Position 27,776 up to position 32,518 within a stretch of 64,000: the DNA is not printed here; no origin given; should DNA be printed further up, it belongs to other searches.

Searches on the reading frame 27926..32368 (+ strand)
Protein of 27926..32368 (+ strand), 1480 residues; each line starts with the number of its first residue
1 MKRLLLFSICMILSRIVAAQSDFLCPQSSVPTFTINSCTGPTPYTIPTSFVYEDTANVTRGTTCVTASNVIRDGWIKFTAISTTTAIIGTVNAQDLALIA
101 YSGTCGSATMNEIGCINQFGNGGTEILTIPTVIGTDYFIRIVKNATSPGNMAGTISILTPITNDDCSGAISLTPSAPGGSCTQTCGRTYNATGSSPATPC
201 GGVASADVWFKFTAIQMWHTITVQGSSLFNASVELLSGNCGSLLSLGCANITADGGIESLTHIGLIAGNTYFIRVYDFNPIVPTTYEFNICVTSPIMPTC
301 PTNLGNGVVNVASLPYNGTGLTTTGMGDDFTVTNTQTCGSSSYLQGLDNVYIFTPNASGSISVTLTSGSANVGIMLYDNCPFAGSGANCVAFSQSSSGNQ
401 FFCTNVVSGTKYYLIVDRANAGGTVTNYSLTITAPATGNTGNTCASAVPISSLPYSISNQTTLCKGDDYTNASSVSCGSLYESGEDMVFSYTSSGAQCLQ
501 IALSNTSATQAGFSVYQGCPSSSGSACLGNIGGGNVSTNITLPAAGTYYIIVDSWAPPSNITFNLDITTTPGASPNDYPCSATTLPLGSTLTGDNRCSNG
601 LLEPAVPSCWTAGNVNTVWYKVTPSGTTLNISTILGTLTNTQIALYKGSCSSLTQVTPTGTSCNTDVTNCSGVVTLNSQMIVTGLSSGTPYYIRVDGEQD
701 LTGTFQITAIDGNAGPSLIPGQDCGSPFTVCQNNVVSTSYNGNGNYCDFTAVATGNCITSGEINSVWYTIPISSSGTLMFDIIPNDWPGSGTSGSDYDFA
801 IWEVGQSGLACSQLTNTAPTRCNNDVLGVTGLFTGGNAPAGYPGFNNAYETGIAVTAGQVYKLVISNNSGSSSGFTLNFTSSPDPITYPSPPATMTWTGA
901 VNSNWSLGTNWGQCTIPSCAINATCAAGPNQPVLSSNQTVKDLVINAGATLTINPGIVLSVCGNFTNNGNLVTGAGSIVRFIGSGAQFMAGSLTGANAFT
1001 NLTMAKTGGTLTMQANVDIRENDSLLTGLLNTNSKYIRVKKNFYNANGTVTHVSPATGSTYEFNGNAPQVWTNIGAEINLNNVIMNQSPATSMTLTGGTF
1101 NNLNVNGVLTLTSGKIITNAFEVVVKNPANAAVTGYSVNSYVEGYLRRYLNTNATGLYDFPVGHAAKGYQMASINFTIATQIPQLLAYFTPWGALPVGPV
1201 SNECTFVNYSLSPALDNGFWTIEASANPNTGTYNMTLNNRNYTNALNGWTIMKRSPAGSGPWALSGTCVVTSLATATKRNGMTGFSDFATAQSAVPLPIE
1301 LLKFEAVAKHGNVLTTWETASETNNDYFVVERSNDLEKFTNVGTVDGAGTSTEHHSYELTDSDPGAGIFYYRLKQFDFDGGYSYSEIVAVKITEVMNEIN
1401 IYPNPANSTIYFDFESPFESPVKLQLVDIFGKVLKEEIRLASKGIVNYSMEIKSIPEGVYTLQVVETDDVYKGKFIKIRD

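Call 20: search_protein_families(library=pfam, proteins=[window:27926-32368:+], max_evalue=0.001)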
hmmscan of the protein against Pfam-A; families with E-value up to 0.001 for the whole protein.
window:27926-32368:+ (1480 aa): 3 families
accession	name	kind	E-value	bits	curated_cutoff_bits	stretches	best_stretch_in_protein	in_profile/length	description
PF23759.1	GBD_T9SS_assoc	-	5.3e-11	43.3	27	0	331-422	29-108/116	Galactose binding domain-like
PF18962.6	Por_Secre_tail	-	2e-07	31.6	27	1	1401-1475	1-73/75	Secretion system C-terminal sorting domain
PF04151.21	PPC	-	0.00016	22.9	25.9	0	493-554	10-70/70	Bacterial pre-peptidase C-terminal domain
